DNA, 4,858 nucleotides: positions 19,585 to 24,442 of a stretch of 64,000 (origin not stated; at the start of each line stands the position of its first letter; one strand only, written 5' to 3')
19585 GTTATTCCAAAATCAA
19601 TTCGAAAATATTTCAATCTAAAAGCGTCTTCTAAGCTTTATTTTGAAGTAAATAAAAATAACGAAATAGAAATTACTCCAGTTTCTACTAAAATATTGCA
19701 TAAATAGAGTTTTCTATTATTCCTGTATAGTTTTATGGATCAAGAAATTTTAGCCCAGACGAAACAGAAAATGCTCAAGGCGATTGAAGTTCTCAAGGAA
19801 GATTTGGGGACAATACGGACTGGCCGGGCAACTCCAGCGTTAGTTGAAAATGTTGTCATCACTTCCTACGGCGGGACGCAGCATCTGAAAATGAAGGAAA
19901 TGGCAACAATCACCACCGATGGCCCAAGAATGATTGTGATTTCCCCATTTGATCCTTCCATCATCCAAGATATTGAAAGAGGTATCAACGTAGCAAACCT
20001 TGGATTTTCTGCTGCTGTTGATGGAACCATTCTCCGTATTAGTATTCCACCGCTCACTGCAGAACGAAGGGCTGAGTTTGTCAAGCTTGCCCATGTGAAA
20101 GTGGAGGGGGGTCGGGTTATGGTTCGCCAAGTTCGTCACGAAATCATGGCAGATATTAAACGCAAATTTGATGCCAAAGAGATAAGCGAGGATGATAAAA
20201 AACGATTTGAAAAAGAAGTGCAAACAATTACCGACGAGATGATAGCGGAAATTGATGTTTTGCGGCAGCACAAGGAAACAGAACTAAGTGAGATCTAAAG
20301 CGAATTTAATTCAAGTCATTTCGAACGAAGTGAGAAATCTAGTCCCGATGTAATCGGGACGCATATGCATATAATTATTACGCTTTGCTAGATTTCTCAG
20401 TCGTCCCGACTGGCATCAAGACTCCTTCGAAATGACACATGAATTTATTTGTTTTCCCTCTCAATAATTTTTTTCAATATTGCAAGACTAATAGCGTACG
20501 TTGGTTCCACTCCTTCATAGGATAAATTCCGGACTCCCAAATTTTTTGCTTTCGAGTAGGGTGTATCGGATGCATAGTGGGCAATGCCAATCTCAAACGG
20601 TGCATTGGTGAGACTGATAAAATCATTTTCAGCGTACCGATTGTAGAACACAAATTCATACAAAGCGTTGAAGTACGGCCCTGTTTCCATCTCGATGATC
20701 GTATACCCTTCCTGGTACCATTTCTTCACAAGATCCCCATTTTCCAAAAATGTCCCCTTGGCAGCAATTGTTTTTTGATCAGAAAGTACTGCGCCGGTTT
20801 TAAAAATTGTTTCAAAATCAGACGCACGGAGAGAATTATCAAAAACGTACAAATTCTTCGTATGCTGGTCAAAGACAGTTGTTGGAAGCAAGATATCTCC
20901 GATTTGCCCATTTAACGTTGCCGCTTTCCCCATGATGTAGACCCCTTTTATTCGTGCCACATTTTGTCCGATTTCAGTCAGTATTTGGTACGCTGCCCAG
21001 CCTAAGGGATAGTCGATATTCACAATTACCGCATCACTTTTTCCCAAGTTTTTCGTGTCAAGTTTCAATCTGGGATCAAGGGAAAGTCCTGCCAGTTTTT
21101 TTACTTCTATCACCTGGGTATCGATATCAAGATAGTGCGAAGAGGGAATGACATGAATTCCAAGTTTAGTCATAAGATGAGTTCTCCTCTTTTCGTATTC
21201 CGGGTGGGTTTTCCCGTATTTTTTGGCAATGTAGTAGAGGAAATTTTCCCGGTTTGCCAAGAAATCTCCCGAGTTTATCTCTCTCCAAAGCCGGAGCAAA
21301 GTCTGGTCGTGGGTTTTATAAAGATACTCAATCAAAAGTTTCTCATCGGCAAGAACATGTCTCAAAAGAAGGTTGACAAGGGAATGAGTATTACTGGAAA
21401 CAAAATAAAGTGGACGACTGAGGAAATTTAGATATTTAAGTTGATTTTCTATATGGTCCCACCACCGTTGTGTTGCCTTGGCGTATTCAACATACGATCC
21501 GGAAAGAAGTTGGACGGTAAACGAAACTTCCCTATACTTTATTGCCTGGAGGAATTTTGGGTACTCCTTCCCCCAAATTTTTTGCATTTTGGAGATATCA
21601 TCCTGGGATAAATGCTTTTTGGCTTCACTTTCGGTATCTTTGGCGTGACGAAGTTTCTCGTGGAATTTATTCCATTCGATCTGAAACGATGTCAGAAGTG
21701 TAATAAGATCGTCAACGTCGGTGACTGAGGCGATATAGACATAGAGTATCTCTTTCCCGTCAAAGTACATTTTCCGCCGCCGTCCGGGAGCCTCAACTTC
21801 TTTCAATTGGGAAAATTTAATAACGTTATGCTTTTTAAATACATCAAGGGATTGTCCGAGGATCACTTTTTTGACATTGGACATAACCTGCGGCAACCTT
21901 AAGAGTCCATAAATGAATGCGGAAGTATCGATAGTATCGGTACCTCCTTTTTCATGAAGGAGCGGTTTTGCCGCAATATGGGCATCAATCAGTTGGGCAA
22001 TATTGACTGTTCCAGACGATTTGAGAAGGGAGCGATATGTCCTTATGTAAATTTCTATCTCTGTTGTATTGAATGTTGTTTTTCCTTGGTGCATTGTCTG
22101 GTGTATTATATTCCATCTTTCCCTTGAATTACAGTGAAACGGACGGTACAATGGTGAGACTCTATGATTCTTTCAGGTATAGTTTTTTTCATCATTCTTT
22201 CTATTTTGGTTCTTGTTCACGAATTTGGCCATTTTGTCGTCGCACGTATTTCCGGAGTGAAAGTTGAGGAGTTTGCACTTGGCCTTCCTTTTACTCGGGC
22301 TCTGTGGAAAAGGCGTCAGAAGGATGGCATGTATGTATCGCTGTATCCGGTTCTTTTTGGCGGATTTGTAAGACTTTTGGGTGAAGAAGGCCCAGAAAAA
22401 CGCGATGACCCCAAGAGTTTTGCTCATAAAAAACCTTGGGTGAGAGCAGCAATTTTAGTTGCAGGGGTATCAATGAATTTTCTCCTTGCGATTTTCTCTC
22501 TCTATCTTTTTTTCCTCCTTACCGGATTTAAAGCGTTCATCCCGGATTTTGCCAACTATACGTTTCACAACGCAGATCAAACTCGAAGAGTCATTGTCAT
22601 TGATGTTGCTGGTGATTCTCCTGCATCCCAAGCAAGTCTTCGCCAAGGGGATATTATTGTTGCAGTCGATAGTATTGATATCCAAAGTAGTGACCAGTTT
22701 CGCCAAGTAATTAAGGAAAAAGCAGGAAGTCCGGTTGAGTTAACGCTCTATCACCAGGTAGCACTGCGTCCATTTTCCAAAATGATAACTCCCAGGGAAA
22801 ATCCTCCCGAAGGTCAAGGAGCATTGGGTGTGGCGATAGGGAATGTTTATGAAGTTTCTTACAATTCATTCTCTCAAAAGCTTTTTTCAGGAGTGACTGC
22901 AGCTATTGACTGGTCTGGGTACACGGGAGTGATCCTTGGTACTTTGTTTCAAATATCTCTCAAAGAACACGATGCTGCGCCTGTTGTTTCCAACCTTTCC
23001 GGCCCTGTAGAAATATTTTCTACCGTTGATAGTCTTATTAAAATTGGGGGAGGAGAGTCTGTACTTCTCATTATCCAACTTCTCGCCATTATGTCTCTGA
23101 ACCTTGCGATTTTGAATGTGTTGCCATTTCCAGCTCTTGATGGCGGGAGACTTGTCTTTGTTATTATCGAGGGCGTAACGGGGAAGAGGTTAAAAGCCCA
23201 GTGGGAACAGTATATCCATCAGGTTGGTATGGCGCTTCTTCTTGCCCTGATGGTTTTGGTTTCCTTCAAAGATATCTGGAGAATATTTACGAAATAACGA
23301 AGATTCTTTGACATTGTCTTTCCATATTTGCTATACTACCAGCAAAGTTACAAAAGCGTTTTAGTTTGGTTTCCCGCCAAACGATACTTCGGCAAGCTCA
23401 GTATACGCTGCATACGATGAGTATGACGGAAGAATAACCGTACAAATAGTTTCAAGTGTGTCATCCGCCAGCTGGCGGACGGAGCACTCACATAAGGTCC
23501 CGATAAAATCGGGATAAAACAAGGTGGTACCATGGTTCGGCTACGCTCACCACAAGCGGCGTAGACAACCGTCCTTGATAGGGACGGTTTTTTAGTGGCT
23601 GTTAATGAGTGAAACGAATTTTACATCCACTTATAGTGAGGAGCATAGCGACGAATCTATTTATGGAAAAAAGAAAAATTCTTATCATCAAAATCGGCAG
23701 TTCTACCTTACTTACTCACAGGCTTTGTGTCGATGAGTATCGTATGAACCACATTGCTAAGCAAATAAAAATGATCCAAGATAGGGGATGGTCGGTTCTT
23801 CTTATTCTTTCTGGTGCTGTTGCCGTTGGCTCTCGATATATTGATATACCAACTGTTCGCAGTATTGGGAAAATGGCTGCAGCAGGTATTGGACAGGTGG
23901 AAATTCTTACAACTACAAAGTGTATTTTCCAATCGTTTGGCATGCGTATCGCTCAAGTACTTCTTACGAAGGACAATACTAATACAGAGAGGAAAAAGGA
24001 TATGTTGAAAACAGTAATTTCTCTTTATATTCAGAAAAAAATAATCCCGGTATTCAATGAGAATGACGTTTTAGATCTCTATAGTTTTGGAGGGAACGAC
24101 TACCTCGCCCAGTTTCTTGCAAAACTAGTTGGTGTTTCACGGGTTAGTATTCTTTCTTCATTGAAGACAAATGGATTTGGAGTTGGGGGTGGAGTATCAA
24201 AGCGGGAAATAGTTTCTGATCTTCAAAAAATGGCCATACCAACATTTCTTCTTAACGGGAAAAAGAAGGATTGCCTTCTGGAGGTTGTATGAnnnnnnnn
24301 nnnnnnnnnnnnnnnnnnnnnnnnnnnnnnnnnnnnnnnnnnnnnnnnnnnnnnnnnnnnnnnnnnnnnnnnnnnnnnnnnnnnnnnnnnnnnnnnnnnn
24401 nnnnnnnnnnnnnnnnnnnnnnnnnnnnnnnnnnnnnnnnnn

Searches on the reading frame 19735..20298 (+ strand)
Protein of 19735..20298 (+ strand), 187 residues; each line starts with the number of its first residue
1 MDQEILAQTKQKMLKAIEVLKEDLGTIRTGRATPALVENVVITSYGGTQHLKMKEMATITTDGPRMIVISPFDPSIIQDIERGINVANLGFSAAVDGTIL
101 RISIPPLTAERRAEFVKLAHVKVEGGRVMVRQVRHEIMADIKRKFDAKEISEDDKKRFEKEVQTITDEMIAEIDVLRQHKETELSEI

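Call 71: search_protein_families(library=pfam, proteins=[window:19735-20298:+], max_evalue=0.00001)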
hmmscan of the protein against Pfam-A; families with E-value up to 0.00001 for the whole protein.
window:19735-20298:+ (187 aa): 1 family
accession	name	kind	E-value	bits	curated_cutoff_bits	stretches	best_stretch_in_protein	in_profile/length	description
PF01765.24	RRF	-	1.5e-50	171.7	29.7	1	20-184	1-163/164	Ribosome recycling factor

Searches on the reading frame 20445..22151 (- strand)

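Call 47: search_protein_families(library=pfam, proteins=[window:20445-22151:-], max_evalue=0.00001)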
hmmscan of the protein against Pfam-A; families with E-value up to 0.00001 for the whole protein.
window:20445-22151:- (568 aa): 1 family
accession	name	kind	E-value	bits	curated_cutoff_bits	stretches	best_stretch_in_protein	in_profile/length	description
PF21850.2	DUF6909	-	7.7e-182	605.8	27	1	51-563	1-534/535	Family of unknown function (DUF6909)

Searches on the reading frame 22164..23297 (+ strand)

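Call 47: search_protein_families(library=pfam, proteins=[window:22164-23297:+], max_evalue=0.00001)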
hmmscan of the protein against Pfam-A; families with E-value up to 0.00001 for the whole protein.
window:22164-23297:+ (377 aa): 4 families
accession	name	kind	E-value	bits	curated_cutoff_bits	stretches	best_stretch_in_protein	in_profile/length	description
PF02163.28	Peptidase_M50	-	4.3e-48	164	27.2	1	8-362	2-221/221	Peptidase family M50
PF13180.12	PDZ_2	-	7.5e-12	45.8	27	1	138-198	9-70/80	PDZ domain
PF17820.7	PDZ_6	-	5e-09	36.2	27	1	145-195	2-52/54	PDZ domain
PF04495.20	GRASP55_65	-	4.9e-08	33.8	27.7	1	140-227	42-129/138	GRASP55/65 PDZ-like domain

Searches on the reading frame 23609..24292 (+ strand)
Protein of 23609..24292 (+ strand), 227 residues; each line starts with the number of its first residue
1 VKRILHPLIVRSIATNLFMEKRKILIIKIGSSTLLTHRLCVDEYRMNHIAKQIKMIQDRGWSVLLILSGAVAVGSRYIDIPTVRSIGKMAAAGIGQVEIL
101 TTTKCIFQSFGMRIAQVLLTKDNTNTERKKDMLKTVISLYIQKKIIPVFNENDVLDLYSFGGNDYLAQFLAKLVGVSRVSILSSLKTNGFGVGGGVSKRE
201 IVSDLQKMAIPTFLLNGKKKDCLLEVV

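Call 47: search_protein_families(library=pfam, proteins=[window:23609-24292:+], max_evalue=0.00001)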
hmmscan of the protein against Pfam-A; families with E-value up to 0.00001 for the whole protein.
window:23609-24292:+ (227 aa): 1 family
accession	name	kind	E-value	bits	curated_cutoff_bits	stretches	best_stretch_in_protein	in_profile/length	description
PF00696.33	AA_kinase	-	3.5e-15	56.8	24.9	1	23-183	1-173/234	Amino acid kinase family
